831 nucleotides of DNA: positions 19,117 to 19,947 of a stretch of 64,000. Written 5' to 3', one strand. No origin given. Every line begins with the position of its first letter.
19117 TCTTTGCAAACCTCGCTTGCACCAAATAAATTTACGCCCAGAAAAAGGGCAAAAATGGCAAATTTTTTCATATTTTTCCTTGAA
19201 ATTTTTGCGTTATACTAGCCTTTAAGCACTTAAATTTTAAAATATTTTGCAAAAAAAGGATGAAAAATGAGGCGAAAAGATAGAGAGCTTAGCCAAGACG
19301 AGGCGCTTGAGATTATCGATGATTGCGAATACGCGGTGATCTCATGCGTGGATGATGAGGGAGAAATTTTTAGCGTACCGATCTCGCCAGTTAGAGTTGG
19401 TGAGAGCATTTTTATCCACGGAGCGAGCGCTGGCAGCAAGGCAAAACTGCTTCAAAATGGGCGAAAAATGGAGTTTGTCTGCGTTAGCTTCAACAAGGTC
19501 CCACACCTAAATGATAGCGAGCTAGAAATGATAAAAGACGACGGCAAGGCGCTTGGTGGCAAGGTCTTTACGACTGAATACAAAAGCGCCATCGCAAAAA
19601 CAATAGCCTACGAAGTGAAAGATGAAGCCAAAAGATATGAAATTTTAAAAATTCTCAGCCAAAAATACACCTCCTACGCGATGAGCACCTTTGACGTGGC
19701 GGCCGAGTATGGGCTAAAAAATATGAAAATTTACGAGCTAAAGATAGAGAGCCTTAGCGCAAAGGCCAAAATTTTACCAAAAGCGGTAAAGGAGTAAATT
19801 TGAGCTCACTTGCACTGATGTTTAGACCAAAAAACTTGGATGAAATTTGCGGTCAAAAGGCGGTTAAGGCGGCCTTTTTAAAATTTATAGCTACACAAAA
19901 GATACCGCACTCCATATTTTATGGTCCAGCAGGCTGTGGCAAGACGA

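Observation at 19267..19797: Nim/PNPOx-family protein (possible 5-nitroimidazole reductase homologue)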

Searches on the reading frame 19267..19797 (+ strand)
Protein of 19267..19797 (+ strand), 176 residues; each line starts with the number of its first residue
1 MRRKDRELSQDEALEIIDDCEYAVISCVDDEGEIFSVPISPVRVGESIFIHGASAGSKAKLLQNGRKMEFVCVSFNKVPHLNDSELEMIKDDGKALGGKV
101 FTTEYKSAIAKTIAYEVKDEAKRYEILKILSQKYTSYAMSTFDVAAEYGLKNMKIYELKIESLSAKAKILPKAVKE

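Call 3: search_protein_families(library=pfam, proteins=[window:19267-19797:+], max_evalue=0.01)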
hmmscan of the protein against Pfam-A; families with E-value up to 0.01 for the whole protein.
window:19267-19797:+ (176 aa): 1 family
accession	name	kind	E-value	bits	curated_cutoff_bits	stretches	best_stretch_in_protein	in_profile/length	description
PF12900.13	Pyridox_ox_2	-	1.2e-11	45.1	27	1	10-166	2-139/140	Pyridoxamine 5'-phosphate oxidase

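Call 4: search_protein_families(library=ncbifam, proteins=[window:19267-19797:+], max_evalue=0.01)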
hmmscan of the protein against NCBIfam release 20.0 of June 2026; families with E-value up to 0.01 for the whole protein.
window:19267-19797:+ (176 aa): 2 families
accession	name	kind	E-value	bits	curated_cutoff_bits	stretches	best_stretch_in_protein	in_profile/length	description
NF000261.1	NimABCDEF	equivalog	3.4e-13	49.8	260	1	1-166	5-151/153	NimABCDEF family 5-nitroimidazole reductase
NF000262.1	NimIJ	equivalog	3.3e-12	46.7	270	1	1-166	4-151/151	NimIJ family nitroimidazole resistance protein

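Call 5: search_solved_structures(query=window:19267-19797:+, max_evalue=1, show_alignments=3)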
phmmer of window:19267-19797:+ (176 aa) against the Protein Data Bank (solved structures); distinct sequences matched with E-value up to 1: 6.
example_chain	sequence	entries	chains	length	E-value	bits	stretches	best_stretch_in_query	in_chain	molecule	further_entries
2fur_A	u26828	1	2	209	0.0014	22.1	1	8-171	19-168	hypothetical protein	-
2fg9_A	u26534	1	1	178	0.017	18.5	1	16-166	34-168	5-nitroimidazole antibiotic resistance protein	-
7juq_C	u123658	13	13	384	0.3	14.5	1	45-128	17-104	Dual specificity mitogen-activated protein kinase kinase 1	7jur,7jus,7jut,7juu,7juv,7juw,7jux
7f2x_A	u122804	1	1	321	0.9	12.9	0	62-130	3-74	MEK1 F11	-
2ycm_A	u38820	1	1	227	0.93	12.9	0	66-111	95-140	2-C-METHYL-D-ERYTHRITOL 4-PHOSPHATE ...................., CHLOROPLASTIC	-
2yc3_A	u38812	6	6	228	0.94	12.9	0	66-111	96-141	2-C-METHYL-D-ERYTHRITOL 4-PHOSPHATE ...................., CHLOROPLASTIC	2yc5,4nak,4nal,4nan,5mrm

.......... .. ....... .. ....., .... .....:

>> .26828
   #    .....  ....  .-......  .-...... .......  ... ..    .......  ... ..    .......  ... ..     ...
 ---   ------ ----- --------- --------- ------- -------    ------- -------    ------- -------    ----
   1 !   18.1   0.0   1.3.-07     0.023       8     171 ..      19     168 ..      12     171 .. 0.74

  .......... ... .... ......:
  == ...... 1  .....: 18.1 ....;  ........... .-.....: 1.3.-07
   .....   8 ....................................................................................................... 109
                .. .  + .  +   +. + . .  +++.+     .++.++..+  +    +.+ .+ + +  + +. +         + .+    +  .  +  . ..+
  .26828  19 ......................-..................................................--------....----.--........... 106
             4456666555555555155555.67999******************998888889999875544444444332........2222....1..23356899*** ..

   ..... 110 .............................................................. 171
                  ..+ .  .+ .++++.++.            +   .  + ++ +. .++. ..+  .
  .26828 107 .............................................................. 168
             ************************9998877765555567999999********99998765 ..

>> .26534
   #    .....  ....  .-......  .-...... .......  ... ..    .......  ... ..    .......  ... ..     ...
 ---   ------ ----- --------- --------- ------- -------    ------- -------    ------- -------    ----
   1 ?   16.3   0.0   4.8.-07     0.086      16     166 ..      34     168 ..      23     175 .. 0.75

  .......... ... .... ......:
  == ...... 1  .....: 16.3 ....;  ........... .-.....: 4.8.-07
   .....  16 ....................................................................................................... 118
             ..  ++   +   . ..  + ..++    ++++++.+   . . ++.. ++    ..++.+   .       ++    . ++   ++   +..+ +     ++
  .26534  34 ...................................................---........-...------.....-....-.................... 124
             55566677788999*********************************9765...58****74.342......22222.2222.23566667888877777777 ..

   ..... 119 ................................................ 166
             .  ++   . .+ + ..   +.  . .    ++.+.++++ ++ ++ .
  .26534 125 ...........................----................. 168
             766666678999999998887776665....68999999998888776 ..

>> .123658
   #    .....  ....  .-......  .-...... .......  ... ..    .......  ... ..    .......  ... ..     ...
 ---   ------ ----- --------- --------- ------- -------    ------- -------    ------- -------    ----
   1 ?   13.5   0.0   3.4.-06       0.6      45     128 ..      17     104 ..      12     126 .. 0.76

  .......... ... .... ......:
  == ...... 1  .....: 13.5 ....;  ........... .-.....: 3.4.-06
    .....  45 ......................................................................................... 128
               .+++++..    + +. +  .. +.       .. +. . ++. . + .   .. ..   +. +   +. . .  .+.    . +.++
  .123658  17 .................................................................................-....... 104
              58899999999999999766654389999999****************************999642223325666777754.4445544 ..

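Call 6: find_homologous_proteins(query=window:19267-19797:+, max_evalue=0.001)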
Query window:19267-19797:+ (176 aa): 146 proteins with E <= 0.001 among 224 candidates; the best 120 are listed.
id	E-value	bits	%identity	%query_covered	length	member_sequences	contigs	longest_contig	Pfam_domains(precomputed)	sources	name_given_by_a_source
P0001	5.2e-101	353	94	100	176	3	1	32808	PF12900.14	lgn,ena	-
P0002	1.6e-100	352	94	100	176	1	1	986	PF12900.14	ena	-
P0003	3.4e-100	351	94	100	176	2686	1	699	PF12900.14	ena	-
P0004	9.8e-98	343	91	100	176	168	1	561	PF12900.14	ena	-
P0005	2.4e-95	335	91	100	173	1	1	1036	PF12900.14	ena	-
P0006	3.1e-95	335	90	99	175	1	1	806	PF12900.14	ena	-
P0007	8.7e-95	333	89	99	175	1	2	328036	PF12900.14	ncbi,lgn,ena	ncbi:pyridoxamine 5'-phosphate oxidase family protein [Campylobacter concisus]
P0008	2.7e-93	328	90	100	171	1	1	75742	PF12900.14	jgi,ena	-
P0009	5.0e-93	327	89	98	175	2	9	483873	PF12900.14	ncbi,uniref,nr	ncbi:pyridoxamine 5'-phosphate oxidase family protein [Campylobacter concisus]|uniref:pyridoxamine 5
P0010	5.1e-93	327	88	100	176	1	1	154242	PF12900.14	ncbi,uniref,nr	ncbi:pyridoxamine 5'-phosphate oxidase family protein [Campylobacter concisus]|uniref:pyridoxamine 5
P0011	5.6e-93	327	88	100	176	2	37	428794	PF12900.14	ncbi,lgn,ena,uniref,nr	ncbi:pyridoxamine 5'-phosphate oxidase family protein [Campylobacter concisus]|uniref:pyridoxamine 5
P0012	1.8e-92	326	87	100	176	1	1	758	PF12900.14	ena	-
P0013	1.9e-92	326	87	99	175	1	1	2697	PF12900.14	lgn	-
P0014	3.0e-92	325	87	100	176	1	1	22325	PF12900.14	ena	-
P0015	3.2e-92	325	87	100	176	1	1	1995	PF12900.14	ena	-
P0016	3.7e-92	325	88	98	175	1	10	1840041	PF12900.14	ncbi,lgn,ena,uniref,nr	ncbi:pyridoxamine 5'-phosphate oxidase family protein [Campylobacter concisus]|uniref:Pyridoxamine 5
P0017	4.7e-92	324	87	100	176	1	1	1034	PF12900.14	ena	-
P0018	5.7e-92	324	86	99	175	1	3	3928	PF12900.14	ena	-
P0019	8.3e-92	323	87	100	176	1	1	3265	PF12900.14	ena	-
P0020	1.0e-91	323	87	100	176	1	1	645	PF12900.14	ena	-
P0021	1.3e-91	323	87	98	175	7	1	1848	PF12900.14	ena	-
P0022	1.5e-91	323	86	99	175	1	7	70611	PF12900.14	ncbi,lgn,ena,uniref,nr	ncbi:pyridoxamine 5'-phosphate oxidase family protein [Campylobacter concisus]|uniref:pyridoxamine 5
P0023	2.9e-91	322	86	99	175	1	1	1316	PF12900.14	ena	-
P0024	3.7e-91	321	85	99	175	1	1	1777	PF12900.14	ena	-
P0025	4.9e-91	321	86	99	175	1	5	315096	PF12900.14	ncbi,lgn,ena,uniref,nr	ncbi:pyridoxamine 5'-phosphate oxidase family protein [Campylobacter concisus]|uniref:pyridoxamine 5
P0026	9.6e-91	320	86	99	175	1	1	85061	PF12900.14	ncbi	-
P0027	9.8e-91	320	86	100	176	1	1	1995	PF12900.14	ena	-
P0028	1.7e-89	316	85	99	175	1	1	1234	PF12900.14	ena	-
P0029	3.2e-89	315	83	100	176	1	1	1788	PF12900.14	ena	-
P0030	2.9e-85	302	86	100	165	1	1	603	PF12900.14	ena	-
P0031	1.5e-77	277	96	79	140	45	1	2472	PF12900.14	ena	-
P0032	5.9e-76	272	93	77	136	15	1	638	PF12900.14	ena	-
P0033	6.8e-73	262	90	78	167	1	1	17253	PF12900.14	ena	-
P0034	6.4e-69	249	87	76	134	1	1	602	PF12900.14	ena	-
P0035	1.4e-68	248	92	70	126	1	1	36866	PF12900.14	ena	-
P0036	1.4e-64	235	68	97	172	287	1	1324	PF12900.14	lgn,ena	-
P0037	2.1e-64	234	67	97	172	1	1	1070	PF01243.28,PF12900.14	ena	-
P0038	9.7e-64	232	67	97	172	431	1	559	PF12900.14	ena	-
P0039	1.9e-63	231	68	97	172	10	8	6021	PF12900.14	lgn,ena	-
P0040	4.6e-62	227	65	97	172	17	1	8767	PF12900.14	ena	-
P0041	1.4e-61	225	95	63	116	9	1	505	PF12900.14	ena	-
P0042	5.5e-60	220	89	66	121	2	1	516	PF12900.14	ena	-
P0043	9.4e-59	216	64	95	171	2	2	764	PF12900.14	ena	-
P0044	2.5e-58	215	61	97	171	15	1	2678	PF12900.14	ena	-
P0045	6.0e-58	213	62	97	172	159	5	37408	PF12900.14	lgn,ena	-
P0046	1.5e-57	212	62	97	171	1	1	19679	PF12900.14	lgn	-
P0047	2.1e-57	212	61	97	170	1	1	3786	PF12900.14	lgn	-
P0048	2.2e-57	212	61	97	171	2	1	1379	PF12900.14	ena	-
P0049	2.4e-57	212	64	97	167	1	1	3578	PF12900.14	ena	-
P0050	2.6e-57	211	62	97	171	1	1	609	PF12900.14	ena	-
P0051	2.7e-57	211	63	97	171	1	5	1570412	PF12900.14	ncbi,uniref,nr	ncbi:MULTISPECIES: pyridoxamine 5'-phosphate oxidase family protein [unclassified Campylobacter]|uni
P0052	3.2e-57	211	62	97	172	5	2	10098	PF12900.14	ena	-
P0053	5.1e-57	210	61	97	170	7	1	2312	PF12900.14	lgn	-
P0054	6.4e-57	210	61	97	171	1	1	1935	PF12900.14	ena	-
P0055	6.4e-57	210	62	97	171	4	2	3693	PF12900.14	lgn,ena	-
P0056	7.1e-57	210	61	97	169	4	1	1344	PF12900.14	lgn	-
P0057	7.8e-57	210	62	97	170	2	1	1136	PF12900.14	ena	-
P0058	3.7e-56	208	61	97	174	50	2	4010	PF12900.14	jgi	-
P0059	4.0e-56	208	60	98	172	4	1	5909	PF12900.14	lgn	-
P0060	4.3e-56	207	61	98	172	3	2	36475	PF12900.14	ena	-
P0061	5.8e-56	207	58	99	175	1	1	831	PF12900.14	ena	-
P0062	8.0e-56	207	60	100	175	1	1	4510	PF12900.14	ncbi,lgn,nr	ncbi:MAG: pyridoxamine 5'-phosphate oxidase family protein [Campylobacter sp.]|nr:pyridoxamine 5'-ph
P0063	8.8e-56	206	61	97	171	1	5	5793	PF12900.14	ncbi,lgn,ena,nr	ncbi:MAG: pyridoxamine 5'-phosphate oxidase family protein [Campylobacter sp.]|nr:pyridoxamine 5'-ph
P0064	1.8e-55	205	60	97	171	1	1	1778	PF12900.14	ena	-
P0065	1.8e-55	205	59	97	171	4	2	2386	PF12900.14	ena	-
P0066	1.9e-55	205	58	97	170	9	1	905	PF12900.14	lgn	-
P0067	2.4e-55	205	60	97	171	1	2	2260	PF12900.14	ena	-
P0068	2.5e-55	205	61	97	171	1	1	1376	PF12900.14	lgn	-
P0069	2.7e-55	205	59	97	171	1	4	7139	PF12900.14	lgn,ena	-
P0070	2.8e-55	205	59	97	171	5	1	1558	PF12900.14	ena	-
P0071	3.1e-55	205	61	98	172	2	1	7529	PF12900.14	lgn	-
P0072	3.2e-55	205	59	98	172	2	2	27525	PF12900.14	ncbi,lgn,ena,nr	ncbi:MAG: pyridoxamine 5'-phosphate oxidase family protein [Campylobacter sp.]|nr:pyridoxamine 5'-ph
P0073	4.9e-55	204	59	97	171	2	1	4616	PF12900.14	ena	-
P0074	8.1e-55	203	59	97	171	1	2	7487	PF12900.14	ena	-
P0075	8.7e-55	203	59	98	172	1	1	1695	PF12900.14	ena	-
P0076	9.8e-55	203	59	97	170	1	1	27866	PF12900.14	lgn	-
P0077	9.9e-55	203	59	97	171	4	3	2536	PF12900.14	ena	-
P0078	1.2e-54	203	59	97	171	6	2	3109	PF12900.14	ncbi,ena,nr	ncbi:MAG: pyridoxamine 5'-phosphate oxidase family protein [Campylobacter sp.]|nr:pyridoxamine 5'-ph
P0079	2.3e-54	202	59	97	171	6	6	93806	PF12900.14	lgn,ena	-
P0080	2.9e-54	201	58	97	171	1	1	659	PF12900.14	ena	-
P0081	6.4e-54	200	60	97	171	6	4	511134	PF12900.14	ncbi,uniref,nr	ncbi:pyridoxamine 5'-phosphate oxidase family protein [Campylobacter sp. VBCF_05 NA6]|uniref:pyridox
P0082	1.2e-53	199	62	97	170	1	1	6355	PF12900.14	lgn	-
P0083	2.0e-53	199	58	97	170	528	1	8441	PF01243.28,PF12900.14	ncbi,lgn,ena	-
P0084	2.1e-53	199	58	97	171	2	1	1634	PF12900.14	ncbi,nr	ncbi:MAG: pyridoxamine 5'-phosphate oxidase family protein [Campylobacter sp.]|nr:pyridoxamine 5'-ph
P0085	3.7e-53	198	58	97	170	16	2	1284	PF01243.28,PF12900.14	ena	-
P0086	3.7e-53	198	59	95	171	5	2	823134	PF12900.14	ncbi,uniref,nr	ncbi:pyridoxamine 5'-phosphate oxidase family protein [Campylobacter sp. JMF_02 ED1]|uniref:pyridoxa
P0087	1.9e-52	196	57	97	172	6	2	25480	PF12900.14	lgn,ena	-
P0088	1.3e-51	193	60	97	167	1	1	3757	PF12900.14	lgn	-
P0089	1.5e-51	193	58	97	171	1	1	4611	PF12900.14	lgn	-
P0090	2.4e-51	192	58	97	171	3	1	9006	PF12900.14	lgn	-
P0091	3.9e-51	191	56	97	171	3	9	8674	PF12900.14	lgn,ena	-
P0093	3.2e-50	188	55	96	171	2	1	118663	PF12900.14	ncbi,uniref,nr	ncbi:pyridoxamine 5'-phosphate oxidase family protein [Campylobacter sp. faydin G-24]|uniref:Pyridox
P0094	4.1e-50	188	59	97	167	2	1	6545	PF12900.14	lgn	-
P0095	5.3e-50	188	57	97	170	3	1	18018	PF12900.14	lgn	-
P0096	7.3e-50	187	58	97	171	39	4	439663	PF12900.14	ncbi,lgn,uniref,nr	ncbi:pyridoxamine 5'-phosphate oxidase family protein [Campylobacter hyointestinalis]|uniref:pyridox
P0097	3.3e-49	185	59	97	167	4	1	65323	PF12900.14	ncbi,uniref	ncbi:pyridoxamine 5'-phosphate oxidase family protein [Campylobacter sp. 9BO]|uniref:pyridoxamine 5'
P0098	3.3e-49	185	58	89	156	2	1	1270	PF12900.14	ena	-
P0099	9.2e-49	184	54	97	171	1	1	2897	PF12900.14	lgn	-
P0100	1.2e-48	183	56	97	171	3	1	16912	PF12900.14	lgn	-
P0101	2.1e-48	182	57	99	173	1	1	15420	PF12900.14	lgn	-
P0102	3.2e-48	182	58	97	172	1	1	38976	PF12900.14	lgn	-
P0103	1.6e-47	180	55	97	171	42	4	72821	PF12900.14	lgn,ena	-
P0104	3.3e-47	179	56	97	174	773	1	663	PF12900.14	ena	-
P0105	2.8e-46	176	55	97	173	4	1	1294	PF12900.14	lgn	-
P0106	4.3e-46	175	55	97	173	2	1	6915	PF12900.14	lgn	-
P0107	2.8e-45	172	54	97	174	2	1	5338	PF12900.14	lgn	-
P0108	5.5e-45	171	54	97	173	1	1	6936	PF12900.14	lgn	-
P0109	1.3e-44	170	56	97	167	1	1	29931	PF12900.14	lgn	-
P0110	1.9e-44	170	55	97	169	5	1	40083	PF12900.14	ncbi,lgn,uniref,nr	ncbi:pyridoxamine 5'-phosphate oxidase family protein [Campylobacter sp. RM9328]|uniref:pyridoxamine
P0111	1.1e-43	167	53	97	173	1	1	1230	PF12900.14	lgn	-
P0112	1.4e-43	167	55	97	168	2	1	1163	PF12900.14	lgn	-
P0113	1.4e-43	167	55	97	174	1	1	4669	PF12900.14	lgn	-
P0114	2.1e-43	166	54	97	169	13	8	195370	PF12900.14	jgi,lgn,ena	jgi:putative nitroimidazole resistance protein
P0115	3.5e-43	165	62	76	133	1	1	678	PF12900.14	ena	-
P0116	1.5e-42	163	61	76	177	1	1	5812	PF12900.14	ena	-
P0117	2.2e-42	163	54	97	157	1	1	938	PF12900.14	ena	-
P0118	1.0e-41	161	53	97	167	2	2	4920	PF12900.14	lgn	-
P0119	8.8e-41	158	52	97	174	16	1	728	PF12900.14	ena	-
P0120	1.3e-40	157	59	77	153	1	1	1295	PF12900.14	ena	-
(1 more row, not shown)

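Call 22: predict_structure(alignment_id=A1)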
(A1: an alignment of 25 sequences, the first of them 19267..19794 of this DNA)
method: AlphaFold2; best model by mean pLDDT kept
length: 176 residues; sequences in the alignment: 25
mean_pLDDT: 91.5   pTM: 0.82
mean pLDDT of the five models: 91.5, 90.1, 89.3, 87.4, 87.1
residues with pLDDT >= 90: 137; 70-90: 30; 50-70: 4; < 50: 5
segments of 3 or more residues with pLDDT < 50: 174-176
pLDDT, mean of each block of 10 residues (from residue 1): 74 97 95 94 97 89 94 91 92 89 93 97 97 97 95 96 92 55
secondary structure, 60 per line:
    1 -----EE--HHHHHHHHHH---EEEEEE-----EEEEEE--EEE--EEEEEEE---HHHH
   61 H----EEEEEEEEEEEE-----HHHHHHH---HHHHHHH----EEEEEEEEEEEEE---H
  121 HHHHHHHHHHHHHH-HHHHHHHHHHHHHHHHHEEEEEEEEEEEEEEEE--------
elements in order: H10-19 E23-28 E34-39 E42-44 E47-53 H57-61 E66-77 H83-89 H93-99 E104-116 H120-134 H136-152 E153-168

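Call 23: search_protein_representatives(alignment_id=A1)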
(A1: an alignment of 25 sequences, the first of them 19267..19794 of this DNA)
Query: 25 sequences, 172 profile positions. Proteins with E-value up to 0.001 (for the whole library): 2571; up to 1e-10: 809; up to 1e-30: 54. The best 150 are listed.
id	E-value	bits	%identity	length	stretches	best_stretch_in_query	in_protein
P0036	3.3e-82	290.8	-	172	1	1-171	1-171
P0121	6.6e-66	237.8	-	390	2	23-171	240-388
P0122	3.0e-63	229.1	-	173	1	1-171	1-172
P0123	6.8e-47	175.9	-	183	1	1-169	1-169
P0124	1.2e-44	168.6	-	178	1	6-169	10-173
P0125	1.2e-42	162.1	-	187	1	1-168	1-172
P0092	1.1e-41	158.9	-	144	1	60-171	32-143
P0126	7.2e-41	156.3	-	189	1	1-171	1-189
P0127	8.7e-41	156.0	-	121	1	1-119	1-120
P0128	1.1e-40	155.7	-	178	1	1-171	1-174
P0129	3.8e-40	153.9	-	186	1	1-169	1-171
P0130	4.9e-40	153.5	-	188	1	1-168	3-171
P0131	4.5e-39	150.4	-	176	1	1-170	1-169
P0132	2.1e-38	148.3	-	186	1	1-169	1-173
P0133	8.5e-38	146.3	-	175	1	1-168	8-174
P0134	1.5e-37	145.5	-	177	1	1-171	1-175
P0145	7.1e-35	136.7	-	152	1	1-168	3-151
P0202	2.2e-27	112.4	-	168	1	1-170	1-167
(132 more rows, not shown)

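Call 26: fold_search(model_id=the predicted structure, library=pdb)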
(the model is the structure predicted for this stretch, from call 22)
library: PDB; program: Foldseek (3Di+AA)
matches with E <= 10: 579; with E <= 0.001: 152
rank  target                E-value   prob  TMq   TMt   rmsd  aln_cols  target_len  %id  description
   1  2fur_A                1.5e-10  1.00  0.71  0.65   3.5       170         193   20  CRYSTAL STRUCTURE OF A PUTATIVE FMN-BINDING PROTEIN (TA1372) FROM THERMOPLASMA ACIDOPHILUM AT 1.80 A RESOLUTION (released 2006-02-28)
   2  2fur_B                2.0e-10  1.00  0.68  0.63   3.8       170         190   19  CRYSTAL STRUCTURE OF A PUTATIVE FMN-BINDING PROTEIN (TA1372) FROM THERMOPLASMA ACIDOPHILUM AT 1.80 A RESOLUTION (released 2006-02-28)
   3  2fg9                  9.7e-10  1.00  0.65  0.69   3.8       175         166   16  CRYSTAL STRUCTURE OF A PUTATIVE 5-NITROIMIDAZOLE ANTIBIOTIC RESISTANCE PROTEIN (BT_3078) FROM BACTEROIDES THETAIOTAOMICR (released 2006-01-10)
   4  4ybn_A                1.6e-09  1.00  0.73  0.61   4.1       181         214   20  Structure of the FAD and Heme binding protein msmeg_4975 from Mycobacterium smegmatis (released 2015-10-21)
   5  9vyc_B                3.7e-09  1.00  0.68  0.62   3.7       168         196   16  The crystal structure of PaiB from Bacillus stearothermophilus bound to HEM (released 2026-04-01)
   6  2hq9_B                1.0e-08  1.00  0.57  0.71   5.3       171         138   12  Crystal structure of a fad-binding protein (mll6688) from mesorhizobium loti at 1.95 A resolution (released 2006-08-29)
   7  4ybn_B                1.2e-08  1.00  0.64  0.56   4.4       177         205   20  Structure of the FAD and Heme binding protein msmeg_4975 from Mycobacterium smegmatis (released 2015-10-21)
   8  9qlk_B                1.7e-08  1.00  0.66  0.56   3.8       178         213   13  Structure of piperazate synthase from Streptomyces sp. (released 2026-04-08)
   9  2ol5_B                1.8e-08  1.00  0.66  0.63   4.3       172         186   15  Crystal Structure of a protease synthase and sporulation negative regulatory protein PAI 2 from Bacillus stearothermop (released 2007-02-20)
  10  9vyc_A                2.4e-08  1.00  0.68  0.62   3.7       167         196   16  The crystal structure of PaiB from Bacillus stearothermophilus bound to HEM (released 2026-04-01)
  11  9qlk_A                2.4e-08  1.00  0.66  0.56   3.4       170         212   13  Structure of piperazate synthase from Streptomyces sp. (released 2026-04-08)
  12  9qlk_D                3.1e-08  1.00  0.67  0.56   3.4       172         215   13  Structure of piperazate synthase from Streptomyces sp. (released 2026-04-08)
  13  6rk0_A                3.1e-08  1.00  0.63  0.53   5.6       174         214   17  Structure of the Flavocytochrome Anf3 from Azotobacter vinelandii (released 2019-05-08)
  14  1w3o                  3.1e-08  1.00  0.65  0.57   5.2       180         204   17  Crystal structure of NimA from D. radiodurans (released 2004-10-18)
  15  9qlk_C                3.9e-08  1.00  0.65  0.56   3.6       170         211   13  Structure of piperazate synthase from Streptomyces sp. (released 2026-04-08)
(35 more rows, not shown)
